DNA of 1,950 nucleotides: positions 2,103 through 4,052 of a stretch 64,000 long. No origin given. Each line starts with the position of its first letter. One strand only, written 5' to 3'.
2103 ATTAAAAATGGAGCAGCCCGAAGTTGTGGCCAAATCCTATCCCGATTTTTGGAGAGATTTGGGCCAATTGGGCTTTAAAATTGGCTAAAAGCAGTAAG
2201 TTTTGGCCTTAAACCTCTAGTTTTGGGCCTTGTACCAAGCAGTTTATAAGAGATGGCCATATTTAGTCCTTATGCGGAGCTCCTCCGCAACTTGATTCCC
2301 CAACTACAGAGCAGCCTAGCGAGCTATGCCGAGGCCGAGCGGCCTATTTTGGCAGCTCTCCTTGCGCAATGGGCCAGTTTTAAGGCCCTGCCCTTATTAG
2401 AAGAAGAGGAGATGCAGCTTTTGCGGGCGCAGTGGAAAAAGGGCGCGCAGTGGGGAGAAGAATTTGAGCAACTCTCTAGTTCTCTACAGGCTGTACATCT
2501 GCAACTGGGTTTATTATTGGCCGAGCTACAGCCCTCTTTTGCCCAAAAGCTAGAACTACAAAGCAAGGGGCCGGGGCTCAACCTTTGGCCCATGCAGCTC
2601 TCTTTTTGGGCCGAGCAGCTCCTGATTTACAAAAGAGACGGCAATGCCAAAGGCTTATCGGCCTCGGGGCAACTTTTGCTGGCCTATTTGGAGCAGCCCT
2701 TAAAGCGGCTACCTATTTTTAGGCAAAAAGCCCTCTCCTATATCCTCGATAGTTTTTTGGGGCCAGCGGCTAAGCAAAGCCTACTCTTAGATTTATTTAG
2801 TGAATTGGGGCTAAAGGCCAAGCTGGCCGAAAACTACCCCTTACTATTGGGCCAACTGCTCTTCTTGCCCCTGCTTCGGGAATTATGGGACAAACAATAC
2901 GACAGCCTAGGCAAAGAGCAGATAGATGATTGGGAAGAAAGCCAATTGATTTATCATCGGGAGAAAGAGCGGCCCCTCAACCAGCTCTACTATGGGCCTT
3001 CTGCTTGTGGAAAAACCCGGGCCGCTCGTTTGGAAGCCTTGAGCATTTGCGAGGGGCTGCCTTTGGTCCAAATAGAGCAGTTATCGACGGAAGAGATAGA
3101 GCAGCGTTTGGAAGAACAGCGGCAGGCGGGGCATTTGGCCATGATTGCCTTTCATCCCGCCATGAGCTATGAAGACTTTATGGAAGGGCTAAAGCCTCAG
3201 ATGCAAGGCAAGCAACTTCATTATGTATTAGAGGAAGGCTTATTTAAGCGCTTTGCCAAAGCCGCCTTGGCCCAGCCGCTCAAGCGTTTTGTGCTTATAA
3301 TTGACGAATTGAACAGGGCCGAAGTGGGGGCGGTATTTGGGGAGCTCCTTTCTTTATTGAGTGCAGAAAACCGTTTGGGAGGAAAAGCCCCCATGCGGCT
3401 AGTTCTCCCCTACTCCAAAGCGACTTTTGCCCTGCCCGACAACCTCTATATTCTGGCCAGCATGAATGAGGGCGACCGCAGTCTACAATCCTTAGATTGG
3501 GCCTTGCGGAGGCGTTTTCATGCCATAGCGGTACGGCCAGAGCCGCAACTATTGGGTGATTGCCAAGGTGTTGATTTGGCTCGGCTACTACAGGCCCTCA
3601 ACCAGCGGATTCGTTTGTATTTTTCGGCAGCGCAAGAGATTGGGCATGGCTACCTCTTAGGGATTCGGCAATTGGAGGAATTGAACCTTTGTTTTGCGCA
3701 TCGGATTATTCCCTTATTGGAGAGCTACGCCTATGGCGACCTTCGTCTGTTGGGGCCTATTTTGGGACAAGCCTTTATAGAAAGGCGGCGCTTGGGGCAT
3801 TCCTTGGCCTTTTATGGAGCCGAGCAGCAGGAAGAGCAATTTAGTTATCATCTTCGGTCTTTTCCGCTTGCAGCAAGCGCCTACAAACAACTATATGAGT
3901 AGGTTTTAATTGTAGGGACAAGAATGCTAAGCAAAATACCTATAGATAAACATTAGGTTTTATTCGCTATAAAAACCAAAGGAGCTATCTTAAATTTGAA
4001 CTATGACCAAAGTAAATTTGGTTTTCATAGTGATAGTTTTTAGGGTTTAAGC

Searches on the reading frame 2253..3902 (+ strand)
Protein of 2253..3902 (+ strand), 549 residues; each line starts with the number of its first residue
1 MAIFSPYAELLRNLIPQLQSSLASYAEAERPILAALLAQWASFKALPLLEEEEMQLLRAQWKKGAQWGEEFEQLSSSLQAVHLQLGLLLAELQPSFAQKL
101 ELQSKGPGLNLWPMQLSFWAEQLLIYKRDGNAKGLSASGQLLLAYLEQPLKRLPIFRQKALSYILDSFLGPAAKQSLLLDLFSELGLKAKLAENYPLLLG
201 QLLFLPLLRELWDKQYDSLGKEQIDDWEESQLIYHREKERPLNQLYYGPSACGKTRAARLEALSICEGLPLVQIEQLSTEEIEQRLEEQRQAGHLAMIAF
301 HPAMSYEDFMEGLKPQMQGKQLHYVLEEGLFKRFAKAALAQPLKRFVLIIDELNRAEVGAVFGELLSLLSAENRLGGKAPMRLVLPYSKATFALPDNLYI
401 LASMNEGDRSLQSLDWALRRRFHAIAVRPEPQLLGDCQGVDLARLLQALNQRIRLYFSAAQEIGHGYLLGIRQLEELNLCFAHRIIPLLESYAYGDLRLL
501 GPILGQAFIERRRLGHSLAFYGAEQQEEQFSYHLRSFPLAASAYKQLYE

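Call 48: find_encoding_contigs(protein=window:2253-3902:+, flank=10000, max_places=10)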
Protein window:2253-3902:+ (549 aa): 1 contig read that carries it; 1 place shown.
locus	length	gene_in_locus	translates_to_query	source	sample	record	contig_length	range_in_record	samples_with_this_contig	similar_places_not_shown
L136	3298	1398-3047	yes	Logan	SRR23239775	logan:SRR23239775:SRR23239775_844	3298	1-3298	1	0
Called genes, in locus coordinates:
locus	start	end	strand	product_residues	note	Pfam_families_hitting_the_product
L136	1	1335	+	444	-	?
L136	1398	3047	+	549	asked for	PF07728:AAA_5, PF28529:McrB_lid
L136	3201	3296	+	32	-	?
